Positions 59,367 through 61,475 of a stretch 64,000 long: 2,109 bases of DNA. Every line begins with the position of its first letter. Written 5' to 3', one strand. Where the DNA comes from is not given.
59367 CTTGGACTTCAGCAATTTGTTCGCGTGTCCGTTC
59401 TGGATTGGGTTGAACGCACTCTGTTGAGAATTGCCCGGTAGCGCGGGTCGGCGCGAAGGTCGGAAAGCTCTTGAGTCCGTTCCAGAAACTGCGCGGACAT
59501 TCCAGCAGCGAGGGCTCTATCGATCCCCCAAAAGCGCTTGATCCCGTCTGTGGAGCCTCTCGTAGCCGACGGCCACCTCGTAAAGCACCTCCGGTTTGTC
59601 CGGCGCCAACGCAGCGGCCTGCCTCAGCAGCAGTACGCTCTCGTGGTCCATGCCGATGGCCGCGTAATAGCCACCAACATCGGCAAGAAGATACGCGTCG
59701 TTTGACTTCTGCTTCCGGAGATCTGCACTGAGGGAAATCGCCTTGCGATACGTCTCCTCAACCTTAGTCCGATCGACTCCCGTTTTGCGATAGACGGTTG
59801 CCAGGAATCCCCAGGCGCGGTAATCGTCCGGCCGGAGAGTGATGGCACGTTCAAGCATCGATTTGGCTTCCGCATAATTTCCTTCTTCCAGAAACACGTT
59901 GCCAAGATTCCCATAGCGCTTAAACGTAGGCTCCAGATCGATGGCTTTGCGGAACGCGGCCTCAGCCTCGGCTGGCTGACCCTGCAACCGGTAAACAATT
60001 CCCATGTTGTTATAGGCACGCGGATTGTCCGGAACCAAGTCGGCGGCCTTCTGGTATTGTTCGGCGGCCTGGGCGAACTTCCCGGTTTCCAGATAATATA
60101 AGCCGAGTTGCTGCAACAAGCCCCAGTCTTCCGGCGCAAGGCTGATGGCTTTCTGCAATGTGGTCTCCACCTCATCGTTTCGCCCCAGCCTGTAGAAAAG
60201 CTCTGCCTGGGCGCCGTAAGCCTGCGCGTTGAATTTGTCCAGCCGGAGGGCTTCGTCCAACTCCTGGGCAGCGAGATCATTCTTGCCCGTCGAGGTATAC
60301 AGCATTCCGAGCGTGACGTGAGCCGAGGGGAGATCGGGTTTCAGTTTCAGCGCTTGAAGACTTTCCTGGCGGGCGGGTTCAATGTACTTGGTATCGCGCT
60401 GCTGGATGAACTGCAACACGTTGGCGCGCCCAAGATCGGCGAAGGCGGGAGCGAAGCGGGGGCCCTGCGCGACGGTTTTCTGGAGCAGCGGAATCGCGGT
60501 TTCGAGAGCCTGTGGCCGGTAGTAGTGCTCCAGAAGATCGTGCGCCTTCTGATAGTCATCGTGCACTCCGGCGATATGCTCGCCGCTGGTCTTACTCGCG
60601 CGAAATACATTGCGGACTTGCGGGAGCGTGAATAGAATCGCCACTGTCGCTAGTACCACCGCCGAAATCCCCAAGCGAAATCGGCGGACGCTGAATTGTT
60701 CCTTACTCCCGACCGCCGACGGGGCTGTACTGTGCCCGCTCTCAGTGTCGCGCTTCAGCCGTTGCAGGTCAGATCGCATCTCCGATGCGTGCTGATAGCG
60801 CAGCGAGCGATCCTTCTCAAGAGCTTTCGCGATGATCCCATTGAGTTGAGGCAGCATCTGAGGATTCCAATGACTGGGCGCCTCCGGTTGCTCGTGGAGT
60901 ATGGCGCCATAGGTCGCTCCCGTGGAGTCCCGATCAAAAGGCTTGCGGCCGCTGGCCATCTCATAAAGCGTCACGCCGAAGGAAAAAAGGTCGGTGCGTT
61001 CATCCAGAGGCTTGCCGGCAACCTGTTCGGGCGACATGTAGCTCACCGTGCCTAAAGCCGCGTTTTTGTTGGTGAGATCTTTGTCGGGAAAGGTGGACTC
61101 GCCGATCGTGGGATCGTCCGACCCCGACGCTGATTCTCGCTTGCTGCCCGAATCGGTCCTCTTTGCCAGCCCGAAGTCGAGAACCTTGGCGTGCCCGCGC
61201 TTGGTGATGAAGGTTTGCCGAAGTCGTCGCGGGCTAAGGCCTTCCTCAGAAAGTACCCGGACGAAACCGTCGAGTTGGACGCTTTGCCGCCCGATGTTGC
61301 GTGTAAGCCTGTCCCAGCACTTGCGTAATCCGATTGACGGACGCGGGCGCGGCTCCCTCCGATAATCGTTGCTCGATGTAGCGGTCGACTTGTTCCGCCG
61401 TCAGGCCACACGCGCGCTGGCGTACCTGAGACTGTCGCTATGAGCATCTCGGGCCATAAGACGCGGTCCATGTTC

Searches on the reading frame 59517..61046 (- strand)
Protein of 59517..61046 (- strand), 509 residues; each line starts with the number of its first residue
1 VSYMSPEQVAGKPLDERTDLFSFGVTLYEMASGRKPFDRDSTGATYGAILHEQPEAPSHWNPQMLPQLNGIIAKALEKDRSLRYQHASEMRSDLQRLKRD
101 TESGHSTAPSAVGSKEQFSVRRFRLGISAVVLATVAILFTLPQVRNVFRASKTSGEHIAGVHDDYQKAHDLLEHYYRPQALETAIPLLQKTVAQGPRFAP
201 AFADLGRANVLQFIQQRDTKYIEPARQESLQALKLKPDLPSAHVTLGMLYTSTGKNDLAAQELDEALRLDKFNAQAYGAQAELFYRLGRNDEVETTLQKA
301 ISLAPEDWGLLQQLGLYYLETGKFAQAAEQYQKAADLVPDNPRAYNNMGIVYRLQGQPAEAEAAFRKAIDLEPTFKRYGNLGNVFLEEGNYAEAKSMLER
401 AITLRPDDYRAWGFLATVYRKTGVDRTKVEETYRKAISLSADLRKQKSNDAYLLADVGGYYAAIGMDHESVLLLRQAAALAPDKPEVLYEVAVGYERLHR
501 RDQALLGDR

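Call 78: search_protein_families(library=pfam, proteins=[window:59517-61046:-], max_evalue=1)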
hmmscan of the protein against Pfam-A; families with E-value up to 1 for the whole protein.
window:59517-61046:- (509 aa): 36 families (the best 25 are shown)
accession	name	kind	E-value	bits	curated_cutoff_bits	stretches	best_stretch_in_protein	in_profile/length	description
PF13181.12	TPR_8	-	5.3e-32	107.7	25.7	5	343-374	2-33/34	Tetratricopeptide repeat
PF07719.23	TPR_2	-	1.6e-29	100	27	5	342-374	1-33/34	Tetratricopeptide repeat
PF00515.34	TPR_1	-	9.2e-29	98.5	27.8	5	342-375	1-34/34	Tetratricopeptide repeat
PF13414.12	TPR_11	-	2.8e-26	91.4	26.8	4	317-356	3-42/42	TPR repeat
PF13431.12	TPR_17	-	6.1e-26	88.9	24.4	2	331-363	2-34/34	Tetratricopeptide repeat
PF13432.12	TPR_16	-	3.6e-23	82.1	32.7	3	314-371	3-60/65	Tetratricopeptide repeat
PF14559.12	TPR_19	-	6.8e-23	81.2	25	4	319-380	2-63/68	Tetratricopeptide repeat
PF13428.12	TPR_14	-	1.7e-22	78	23.5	5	381-417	7-43/44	Tetratricopeptide repeat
PF13424.12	TPR_12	-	2.4e-19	69.7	30.1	3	313-371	8-74/77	Tetratricopeptide repeat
PF13176.12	TPR_7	-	2.6e-18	64.9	27.9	2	379-407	3-31/36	Tetratricopeptide repeat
PF23914.1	TPR_CcmH_CycH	-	2e-12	47.7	42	2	232-343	42-156/158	Cytochrome c-type biogenesis protein H TPR domain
PF13371.12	TPR_9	-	3e-12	46.8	35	2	293-344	14-65/73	Tetratricopeptide repeat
PF13374.12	TPR_10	-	1.6e-11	44.3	27.5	2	344-370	4-30/42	Tetratricopeptide repeat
PF07721.20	TPR_4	-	6.2e-11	42.3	27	1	342-366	1-25/26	Tetratricopeptide repeat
PF00069.31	Pkinase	-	1.6e-09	38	31.7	1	2-86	162-254/263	Protein kinase domain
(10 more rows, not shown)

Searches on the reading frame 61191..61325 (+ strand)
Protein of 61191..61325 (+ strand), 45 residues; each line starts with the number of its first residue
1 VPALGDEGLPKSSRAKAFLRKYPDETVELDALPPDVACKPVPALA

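Call 81: search_protein_families(library=phrogs, proteins=[window:61191-61325:+], max_evalue=1)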
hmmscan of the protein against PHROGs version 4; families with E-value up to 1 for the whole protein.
window:61191-61325:+ (45 aa): 1 family
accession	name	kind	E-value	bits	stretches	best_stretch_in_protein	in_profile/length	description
phrog_6247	-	DNA, RNA and nucleotide metabolism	0.057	13.6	1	12-37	229-254/303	DNA topoisomerase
